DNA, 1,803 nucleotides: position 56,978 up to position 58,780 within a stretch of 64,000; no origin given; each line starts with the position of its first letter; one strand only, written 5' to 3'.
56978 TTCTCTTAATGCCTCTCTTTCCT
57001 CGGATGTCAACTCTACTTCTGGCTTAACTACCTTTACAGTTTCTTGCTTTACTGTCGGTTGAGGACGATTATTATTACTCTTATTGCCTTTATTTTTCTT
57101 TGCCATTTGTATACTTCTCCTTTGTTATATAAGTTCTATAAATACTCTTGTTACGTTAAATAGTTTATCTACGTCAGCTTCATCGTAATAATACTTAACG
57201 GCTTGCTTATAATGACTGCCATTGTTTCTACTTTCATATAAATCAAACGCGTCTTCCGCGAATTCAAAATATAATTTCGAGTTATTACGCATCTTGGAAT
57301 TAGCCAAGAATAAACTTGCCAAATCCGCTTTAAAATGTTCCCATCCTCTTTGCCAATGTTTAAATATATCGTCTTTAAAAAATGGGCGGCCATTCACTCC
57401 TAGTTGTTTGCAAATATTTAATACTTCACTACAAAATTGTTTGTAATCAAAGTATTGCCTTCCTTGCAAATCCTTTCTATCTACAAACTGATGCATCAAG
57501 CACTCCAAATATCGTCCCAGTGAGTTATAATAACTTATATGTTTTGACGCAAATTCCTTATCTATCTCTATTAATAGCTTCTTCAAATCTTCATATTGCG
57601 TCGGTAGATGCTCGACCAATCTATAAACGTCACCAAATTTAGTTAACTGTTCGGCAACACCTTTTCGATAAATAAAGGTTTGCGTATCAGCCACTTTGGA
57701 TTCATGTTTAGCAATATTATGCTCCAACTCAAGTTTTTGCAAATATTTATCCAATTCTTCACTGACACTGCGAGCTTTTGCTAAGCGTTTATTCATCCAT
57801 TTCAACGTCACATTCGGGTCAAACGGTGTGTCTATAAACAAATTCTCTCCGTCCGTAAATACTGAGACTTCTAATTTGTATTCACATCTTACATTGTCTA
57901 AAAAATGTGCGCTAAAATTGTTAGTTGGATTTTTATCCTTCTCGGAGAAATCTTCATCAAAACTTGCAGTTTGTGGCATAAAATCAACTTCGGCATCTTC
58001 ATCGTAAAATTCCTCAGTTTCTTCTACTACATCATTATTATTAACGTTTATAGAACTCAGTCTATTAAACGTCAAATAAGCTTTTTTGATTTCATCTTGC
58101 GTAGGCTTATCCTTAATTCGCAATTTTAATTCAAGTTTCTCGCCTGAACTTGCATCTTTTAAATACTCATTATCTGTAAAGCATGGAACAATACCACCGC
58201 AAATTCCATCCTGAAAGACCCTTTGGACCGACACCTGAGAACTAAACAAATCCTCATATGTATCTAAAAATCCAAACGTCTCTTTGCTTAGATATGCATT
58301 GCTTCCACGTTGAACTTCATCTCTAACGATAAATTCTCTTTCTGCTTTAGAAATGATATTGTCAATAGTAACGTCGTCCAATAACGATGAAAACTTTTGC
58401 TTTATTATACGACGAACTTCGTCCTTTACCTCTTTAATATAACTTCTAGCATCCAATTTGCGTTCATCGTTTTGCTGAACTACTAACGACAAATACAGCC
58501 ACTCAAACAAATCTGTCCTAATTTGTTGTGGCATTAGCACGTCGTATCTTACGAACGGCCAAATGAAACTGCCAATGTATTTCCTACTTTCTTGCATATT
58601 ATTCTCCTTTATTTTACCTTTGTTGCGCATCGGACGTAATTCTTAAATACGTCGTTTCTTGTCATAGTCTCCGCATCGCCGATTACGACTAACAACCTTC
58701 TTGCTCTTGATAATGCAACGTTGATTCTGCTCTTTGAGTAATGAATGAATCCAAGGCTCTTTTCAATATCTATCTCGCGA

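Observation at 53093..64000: Six-gene operon: Ser/Thr kinase, PP2C, Upf1-like helicase, unknown 490-aa protein, coiled-coil McrB-like, zinc-ribbon McrC-like (CoCoNuT/TerY-P-like, with unplaced parts)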

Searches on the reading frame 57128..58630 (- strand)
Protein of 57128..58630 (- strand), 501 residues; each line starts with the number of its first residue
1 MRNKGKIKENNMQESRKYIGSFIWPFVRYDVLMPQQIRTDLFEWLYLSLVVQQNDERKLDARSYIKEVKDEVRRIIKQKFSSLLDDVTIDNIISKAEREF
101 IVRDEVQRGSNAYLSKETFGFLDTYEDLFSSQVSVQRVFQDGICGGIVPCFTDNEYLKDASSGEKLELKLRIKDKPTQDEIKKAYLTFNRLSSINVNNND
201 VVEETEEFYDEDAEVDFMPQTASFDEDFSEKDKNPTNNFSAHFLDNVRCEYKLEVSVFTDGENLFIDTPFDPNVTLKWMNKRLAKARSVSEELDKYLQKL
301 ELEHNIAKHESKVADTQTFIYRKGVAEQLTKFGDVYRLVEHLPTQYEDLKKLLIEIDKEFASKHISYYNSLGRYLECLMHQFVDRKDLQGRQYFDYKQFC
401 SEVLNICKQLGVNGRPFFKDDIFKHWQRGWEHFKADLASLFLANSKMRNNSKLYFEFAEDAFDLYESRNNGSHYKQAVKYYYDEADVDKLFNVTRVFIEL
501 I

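Call 7: search_protein_families(library=pfam, proteins=[window:57128-58630:-], max_evalue=0.01)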
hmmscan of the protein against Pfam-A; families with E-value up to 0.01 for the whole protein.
window:57128-58630:- (501 aa): 0 families

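Call 8: search_protein_families(library=padloc, proteins=[window:57128-58630:-], max_evalue=0.01)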
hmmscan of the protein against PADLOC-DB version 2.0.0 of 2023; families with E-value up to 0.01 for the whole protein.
window:57128-58630:- (501 aa): 0 families

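Call 10: search_protein_families(library=ncbifam, proteins=[window:57128-58630:-], max_evalue=0.01)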
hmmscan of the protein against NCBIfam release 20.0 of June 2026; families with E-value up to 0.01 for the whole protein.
window:57128-58630:- (501 aa): 0 families

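Call 21: find_homologous_proteins(query=window:57128-58597:-, max_evalue=0.001)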
Query window:57128-58597:- (490 aa): 25 proteins with E <= 0.001 among 6408 candidates.
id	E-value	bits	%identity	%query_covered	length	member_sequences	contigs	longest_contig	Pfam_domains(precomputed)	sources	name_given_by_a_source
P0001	0.0e+0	1031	93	100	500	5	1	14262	-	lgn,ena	-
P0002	3.9e-229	779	68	100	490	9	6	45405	-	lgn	-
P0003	1.1e-216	738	65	100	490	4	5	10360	-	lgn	-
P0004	1.9e-214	731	65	100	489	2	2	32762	-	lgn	-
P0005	1.6e-211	721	63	100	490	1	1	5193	-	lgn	-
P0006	2.3e-211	721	63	100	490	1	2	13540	-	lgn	-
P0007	2.5e-207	707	62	100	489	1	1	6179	-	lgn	-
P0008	9.7e-200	682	60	100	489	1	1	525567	-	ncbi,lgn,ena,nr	ncbi:MAG: hypothetical protein J1G01_03735 [Clostridiales bacterium]|nr:hypothetical protein [Clostr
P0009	1.8e-198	678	61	100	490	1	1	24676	-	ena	-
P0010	3.2e-195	668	59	100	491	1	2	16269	-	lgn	-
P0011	7.7e-169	581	52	100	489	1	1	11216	-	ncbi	-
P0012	6.8e-165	568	53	100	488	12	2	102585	-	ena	-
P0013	5.1e-161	555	51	100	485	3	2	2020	-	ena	-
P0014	2.6e-86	308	37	98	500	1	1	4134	-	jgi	jgi:hypothetical protein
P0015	2.6e-85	305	37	97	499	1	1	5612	-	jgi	jgi:hypothetical protein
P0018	2.1e-61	226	33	99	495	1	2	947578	-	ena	-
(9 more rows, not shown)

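Call 24: search_solved_structures(query=A1, max_evalue=10, show_alignments=2)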
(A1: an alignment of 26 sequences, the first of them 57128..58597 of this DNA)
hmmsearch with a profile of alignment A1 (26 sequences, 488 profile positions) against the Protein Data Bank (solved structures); distinct sequences matched with E-value up to 10: 5.
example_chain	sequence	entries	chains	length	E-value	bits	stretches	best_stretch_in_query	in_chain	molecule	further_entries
1vk9_A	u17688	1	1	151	0.72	12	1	67-122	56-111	conserved hypothetical protein TM1506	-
4oyd_B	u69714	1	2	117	1.1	11.4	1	268-339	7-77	Computationally designed Inhibitor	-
1wov_A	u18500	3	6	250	1.8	10.7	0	66-111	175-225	Heme oxygenase 2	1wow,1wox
9nzg_A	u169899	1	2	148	2.8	10.1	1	272-370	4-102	De novo designed protein, EPIC Q51N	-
9nze_A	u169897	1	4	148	3.4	9.8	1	272-370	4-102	De novo designed protein, EPIC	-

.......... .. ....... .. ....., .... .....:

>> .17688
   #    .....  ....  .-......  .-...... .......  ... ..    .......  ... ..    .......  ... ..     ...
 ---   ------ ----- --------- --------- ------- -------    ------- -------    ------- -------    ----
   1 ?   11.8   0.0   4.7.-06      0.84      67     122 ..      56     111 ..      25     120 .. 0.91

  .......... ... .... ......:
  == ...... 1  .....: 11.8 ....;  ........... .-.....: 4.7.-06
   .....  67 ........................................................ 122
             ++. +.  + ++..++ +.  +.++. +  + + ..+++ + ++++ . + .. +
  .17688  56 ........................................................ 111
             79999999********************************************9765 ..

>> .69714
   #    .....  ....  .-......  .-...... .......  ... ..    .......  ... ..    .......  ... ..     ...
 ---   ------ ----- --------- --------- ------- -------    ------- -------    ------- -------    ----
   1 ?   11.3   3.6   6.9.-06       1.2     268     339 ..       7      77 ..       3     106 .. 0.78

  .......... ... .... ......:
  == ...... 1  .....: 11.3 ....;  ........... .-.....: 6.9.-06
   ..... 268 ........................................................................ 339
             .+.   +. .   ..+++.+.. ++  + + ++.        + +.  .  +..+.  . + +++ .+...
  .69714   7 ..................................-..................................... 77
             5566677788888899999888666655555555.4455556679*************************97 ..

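Call 29: find_encoding_contigs(protein=P0008, flank=10000, max_places=2)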
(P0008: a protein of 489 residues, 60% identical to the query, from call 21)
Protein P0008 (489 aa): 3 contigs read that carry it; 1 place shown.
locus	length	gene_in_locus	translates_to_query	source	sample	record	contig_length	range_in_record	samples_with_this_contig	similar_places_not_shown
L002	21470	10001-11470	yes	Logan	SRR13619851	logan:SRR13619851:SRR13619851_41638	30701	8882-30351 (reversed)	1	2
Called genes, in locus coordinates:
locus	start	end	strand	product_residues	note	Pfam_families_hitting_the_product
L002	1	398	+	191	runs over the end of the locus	PF01725:Ham1p_like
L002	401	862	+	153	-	PF00149:Metallophos (faint), PF12850:Metallophos_2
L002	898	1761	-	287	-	PF06966:DUF1295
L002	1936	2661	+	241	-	PF02540:NAD_synthase, PF06508:QueC (weak)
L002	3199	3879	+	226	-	-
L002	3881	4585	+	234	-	PF00092:VWA, PF13519:VWA_2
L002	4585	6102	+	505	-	PF00069:Pkinase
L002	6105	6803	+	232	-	PF13672:PP2C_2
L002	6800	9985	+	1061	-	PF01443:Viral_helicase1 (faint), PF09848:SLFN-g3_helicase (faint), PF13086:AAA_11, PF13245:AAA_19 (weak), PF13604:AAA_30 (faint), PF20720:nSTAND3 (weak), PF13087:AAA_12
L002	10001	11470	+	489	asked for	-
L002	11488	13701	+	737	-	-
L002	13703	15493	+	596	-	PF09823:DUF2357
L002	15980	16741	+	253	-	PF13091:PLDc_2 (weak)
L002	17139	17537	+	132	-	-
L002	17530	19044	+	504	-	-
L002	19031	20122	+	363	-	PF01381:HTH_3, PF12844:HTH_19, PF13560:HTH_31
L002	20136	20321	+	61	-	-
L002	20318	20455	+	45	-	-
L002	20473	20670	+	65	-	PF12844:HTH_19 (weak), PF01381:HTH_3, PF13443:HTH_26 (faint), PF13560:HTH_31 (weak)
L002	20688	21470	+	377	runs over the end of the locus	PF00145:DNA_methylase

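Call 30: find_encoding_contigs(protein=P0018, flank=10000, max_places=2)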
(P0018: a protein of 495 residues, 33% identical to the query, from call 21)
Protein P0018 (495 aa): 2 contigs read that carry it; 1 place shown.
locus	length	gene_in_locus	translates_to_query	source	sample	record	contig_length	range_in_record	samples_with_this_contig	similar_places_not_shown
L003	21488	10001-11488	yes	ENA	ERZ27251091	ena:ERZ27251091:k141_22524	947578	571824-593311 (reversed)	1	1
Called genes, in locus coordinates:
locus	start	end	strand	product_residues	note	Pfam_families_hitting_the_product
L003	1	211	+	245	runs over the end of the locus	PF11967:RecO_N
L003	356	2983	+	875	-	PF01326:PPDK_N, PF00391:PEP-utilizers, PF02896:PEP-utilizers_C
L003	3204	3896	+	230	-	-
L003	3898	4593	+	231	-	PF00092:VWA, PF13519:VWA_2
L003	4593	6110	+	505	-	PF00069:Pkinase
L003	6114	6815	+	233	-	PF13672:PP2C_2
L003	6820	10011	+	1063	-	PF13086:AAA_11, PF13245:AAA_19 (faint), PF13604:AAA_30 (faint), PF20720:nSTAND3 (weak), PF01443:Viral_helicase1 (faint), PF13087:AAA_12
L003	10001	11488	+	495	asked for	-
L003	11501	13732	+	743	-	-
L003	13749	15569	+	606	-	PF09823:DUF2357 (weak)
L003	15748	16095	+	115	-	-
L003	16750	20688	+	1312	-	PF00580:UvrD-helicase, PF13604:AAA_30 (faint), PF13245:AAA_19, PF00580:UvrD-helicase, PF13361:UvrD_C, PF13538:UvrD_C_2 (faint), PF09382:RQC, PF00570:HRDC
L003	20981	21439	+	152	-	PF00578:AhpC-TSA, PF08534:Redoxin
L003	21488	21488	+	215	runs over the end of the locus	-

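Call 31: find_encoding_contigs(protein=P0012, flank=10000, max_places=2)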
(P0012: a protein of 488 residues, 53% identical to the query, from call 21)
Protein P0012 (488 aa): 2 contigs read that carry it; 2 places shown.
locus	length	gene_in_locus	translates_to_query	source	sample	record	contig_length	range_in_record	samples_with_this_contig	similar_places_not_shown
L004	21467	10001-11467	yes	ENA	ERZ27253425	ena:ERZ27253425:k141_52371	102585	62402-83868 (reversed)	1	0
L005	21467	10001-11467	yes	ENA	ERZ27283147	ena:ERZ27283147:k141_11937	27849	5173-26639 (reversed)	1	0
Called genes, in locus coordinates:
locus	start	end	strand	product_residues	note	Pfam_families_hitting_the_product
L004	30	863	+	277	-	-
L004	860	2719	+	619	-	PF07669:Eco57I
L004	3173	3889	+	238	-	-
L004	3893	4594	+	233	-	PF00092:VWA, PF13519:VWA_2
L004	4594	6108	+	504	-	PF00069:Pkinase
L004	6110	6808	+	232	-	PF13672:PP2C_2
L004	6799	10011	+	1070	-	PF09848:SLFN-g3_helicase (faint), PF01443:Viral_helicase1 (faint), PF13086:AAA_11, PF13245:AAA_19 (faint), PF13604:AAA_30 (faint), PF20720:nSTAND3 (weak), PF13087:AAA_12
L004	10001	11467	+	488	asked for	-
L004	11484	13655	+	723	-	-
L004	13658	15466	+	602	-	PF09823:DUF2357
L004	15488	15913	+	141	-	PF28554:DUF8437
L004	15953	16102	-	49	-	-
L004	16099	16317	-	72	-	-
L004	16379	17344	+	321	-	PF13306:LRR_5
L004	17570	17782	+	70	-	PF04023:FeoA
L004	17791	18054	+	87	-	PF04023:FeoA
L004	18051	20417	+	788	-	PF00009:GTP_EFTU (faint), PF01926:MMR_HSR1, PF02421:FeoB_N, PF07670:Gate, PF07664:FeoB_C, PF07670:Gate (weak)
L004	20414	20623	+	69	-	-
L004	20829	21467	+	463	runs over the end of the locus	PF00682:HMGL-like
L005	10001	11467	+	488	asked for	-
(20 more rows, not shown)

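Call 32: predict_structure(alignment_id=A1)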
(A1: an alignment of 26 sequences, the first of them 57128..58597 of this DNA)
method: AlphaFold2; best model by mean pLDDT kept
length: 490 residues; sequences in the alignment: 26
mean_pLDDT: 76.5   pTM: 0.40
mean pLDDT of the five models: 76.5, 75.6, 74.1, 73.6, 72.0
residues with pLDDT >= 90: 121; 70-90: 243; 50-70: 60; < 50: 66
segments of 3 or more residues with pLDDT < 50: 1-3, 183-227, 297-312
pLDDT, mean of each block of 10 residues (from residue 1): 67 88 66 88 89 90 88 81 84 64 78 58 81 85 58 78 83 77 42 34 34 27 45 77 85 83 83 83 87 54 31 71 88 85 91 88 92 84 93 93 94 92 94 89 95 85 64 90 93
secondary structure, 60 per line:
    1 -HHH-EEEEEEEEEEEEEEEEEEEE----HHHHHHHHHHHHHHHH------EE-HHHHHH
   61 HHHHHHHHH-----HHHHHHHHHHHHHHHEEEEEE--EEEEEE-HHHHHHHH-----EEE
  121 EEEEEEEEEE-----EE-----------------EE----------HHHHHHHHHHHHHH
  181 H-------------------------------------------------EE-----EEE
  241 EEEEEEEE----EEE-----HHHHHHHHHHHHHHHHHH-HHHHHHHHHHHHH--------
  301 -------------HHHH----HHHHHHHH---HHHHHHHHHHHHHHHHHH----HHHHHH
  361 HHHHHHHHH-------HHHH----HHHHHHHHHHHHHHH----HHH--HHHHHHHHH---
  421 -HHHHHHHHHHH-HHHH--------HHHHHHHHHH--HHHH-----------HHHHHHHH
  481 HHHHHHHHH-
elements in order: E6-25 H30-45 H55-69 H75-89 E90-95 E98-103 H105-112 E118-130 H167-181 E238-248 E253-255 H261-278 H280-292 H314-317 H322-329 H333-350 H355-369 H377-380 H385-399 H409-417 H422-432 H434-437 H446-455 H458-461 H473-489

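Call 36: fold_search(model_id=the predicted structure, library=pdb)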
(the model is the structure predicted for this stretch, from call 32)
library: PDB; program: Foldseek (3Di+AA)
matches with E <= 10: 109; with E <= 0.001: 0
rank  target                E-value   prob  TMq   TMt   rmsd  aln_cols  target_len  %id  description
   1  3g73_A                1.5e+00  0.41  0.11  0.40   5.7        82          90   12  Structure of the FOXM1 DNA binding (released 2009-03-03)
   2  2co5_B                2.1e+00  0.54  0.12  0.46   5.4        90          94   13  F93 FROM STIV, a winged-helix DNA-binding protein (released 2006-05-31)
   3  8caf_E                2.1e+00  0.35  0.10  0.40   4.5        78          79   14  N8C_Fab3b in complex with NEDD8-CUL1(WHB) (released 2023-09-13)
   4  7jk5_A                2.3e+00  0.63  0.14  0.16   5.4        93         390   11  Structure of Drosophila ORC bound to DNA (released 2020-09-09)
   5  4lmy_B                2.5e+00  0.47  0.11  0.28   4.4        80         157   15  Structure of GAS PerR-Zn-Zn (released 2014-04-02)
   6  4i7h_B                2.5e+00  0.14  0.08  0.21  12.5       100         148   13  Structural basis for peroxide sensing and gene regulation by PerR from Streptococcus pyogenes (released 2013-05-08)
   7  4lmy_A                2.5e+00  0.13  0.08  0.20  12.8       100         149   13  Structure of GAS PerR-Zn-Zn (released 2014-04-02)
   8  9d2l_R                2.8e+00  0.47  0.12  0.47   7.6        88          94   15  FoxP3 multimers bridge four T2G repeat DNAs (released 2025-10-29)
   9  6rr7_C                2.8e+00  0.03  0.09  0.06  15.3       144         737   14  Influenza A virus (A/NT/60/1968) polymerase Heterotrimer bound to 3'5' vRNA promoter and capped RNA primer (released 2019-09-04)
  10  6dk4_A                2.9e+00  0.33  0.11  0.30   4.8        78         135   17  Crystal structure of Campylobacter jejuni peroxide stress regulator (released 2018-06-13)
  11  7jk6_A                3.1e+00  0.47  0.13  0.17   5.5        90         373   11  Structure of Drosophila ORC in the active conformation (released 2020-09-09)
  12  2klq_MODEL_1_A        3.1e+00  0.28  0.12  0.38   4.9       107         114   14  The solution structure of CBD of human MCM6 (released 2010-03-02)
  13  8z98_C                3.6e+00  0.02  0.07  0.11  14.5       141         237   14  Cryo-EM structure of Thogoto virus polymerase in a transcription reception conformation (released 2024-05-29)
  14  2hsb                  3.8e+00  0.15  0.14  0.40   8.9       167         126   14  Crystal structure of a hepn domain containing protein (af_0298) from archaeoglobus fulgidus at 1.95 A resolution (released 2006-08-15)
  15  4wrt_C                3.8e+00  0.03  0.08  0.12  15.3       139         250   18  Crystal structure of Influenza B polymerase with bound vRNA promoter (form FluB2) (released 2014-11-19)
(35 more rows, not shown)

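Call 37: search_protein_families(library=pfam, alignment_id=A1, max_evalue=10)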
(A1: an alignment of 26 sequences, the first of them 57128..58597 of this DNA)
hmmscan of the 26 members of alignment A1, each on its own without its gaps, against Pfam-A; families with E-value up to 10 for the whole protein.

A. member 1, window:57128-58597:- (490 aa): 3 families
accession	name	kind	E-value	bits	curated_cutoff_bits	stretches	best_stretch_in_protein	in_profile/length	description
PF23808.1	DUF7181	-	0.042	14.5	27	1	32-85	90-142/153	Domain of unknown function (DUF7181)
PF01139.22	RtcB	-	0.046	13.4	27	1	266-317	253-304/426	tRNA-splicing ligase RtcB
PF08336.16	P4Ha_N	-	1.5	9.1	25.3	1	274-355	11-92/135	Prolyl 4-Hydroxylase alpha-subunit, N-terminal region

B. families by the number of members that match (of 26 scanned): 35 families (the first 25 are shown)
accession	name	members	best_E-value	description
PF05659.16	RPW8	3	0.011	Arabidopsis broad-spectrum mildew resistance protein RPW8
PF24591.1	Phage_YunG-like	3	0.025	Phage YunG-like protein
PF10614.14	CsgF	2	0.0077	Type VIII secretion system (T8SS), CsgF protein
PF10436.14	BCDHK_Adom3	2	0.041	Mitochondrial branched-chain alpha-ketoacid dehydrogenase kinase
PF23808.1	DUF7181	2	0.042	Domain of unknown function (DUF7181)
PF21184.3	HAT1_C_fung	2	0.042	Fungal HAT1, C-terminal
PF01139.22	RtcB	2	0.046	tRNA-splicing ligase RtcB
PF07275.16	ArdA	2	0.063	Antirestriction protein (ArdA)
PF09628.15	YvfG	2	0.067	YvfG protein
PF21377.3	MurD_N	2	0.092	MurD N-terminal domain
PF08336.16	P4Ha_N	2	1.2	Prolyl 4-Hydroxylase alpha-subunit, N-terminal region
PF13361.12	UvrD_C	1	0.00074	UvrD-like helicase C-terminal domain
PF18739.6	HEPN_Apea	1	0.0038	Apea-like HEPN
PF03717.20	PBP_dimer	1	0.017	Penicillin-binding Protein dimerisation domain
PF17941.7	PP_kinase_C_1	1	0.018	Polyphosphate kinase C-terminal domain 1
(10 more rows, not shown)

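Call 52: search_protein_representatives(alignment_id=A1)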
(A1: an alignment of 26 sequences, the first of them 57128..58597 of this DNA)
Query: 26 sequences, 488 profile positions. Proteins with E-value up to 0.001 (for the whole library): 86; up to 1e-10: 71; up to 1e-30: 46. The best 86 are listed.
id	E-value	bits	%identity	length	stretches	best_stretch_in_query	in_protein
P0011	2.7e-206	702.8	-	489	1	1-488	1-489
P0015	4.8e-177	606.3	-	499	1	10-488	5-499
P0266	7.4e-167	572.7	-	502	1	4-488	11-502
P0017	4.2e-164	563.6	-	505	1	2-487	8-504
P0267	5.5e-158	543.4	-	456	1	22-486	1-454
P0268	3.1e-150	517.9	-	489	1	4-488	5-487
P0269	7.0e-143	493.6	-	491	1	4-485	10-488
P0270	7.0e-134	463.9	-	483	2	224-487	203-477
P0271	3.8e-133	461.5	-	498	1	10-487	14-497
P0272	2.9e-132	458.6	-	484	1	2-488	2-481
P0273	2.1e-126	439.3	-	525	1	5-487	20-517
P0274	3.3e-124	432.0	-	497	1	5-487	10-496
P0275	8.9e-121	420.7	-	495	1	6-488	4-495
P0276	7.4e-113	394.6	-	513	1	10-487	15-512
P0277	5.8e-111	388.4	-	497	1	4-488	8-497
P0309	2.1e-29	119.3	-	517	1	8-472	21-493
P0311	1.2e-28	116.9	-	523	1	5-482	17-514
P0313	3.4e-25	105.5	-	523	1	7-473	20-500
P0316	2.9e-22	95.8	-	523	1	12-478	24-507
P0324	3.6e-17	79.0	-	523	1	7-479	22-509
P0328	1.2e-14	70.7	-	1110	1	266-487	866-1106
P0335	4.2e-07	45.8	-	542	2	126-448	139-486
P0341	2.9e-06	43.0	-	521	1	114-486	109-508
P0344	1.3e-04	37.6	-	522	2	118-484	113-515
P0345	1.3e-04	37.6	-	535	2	229-471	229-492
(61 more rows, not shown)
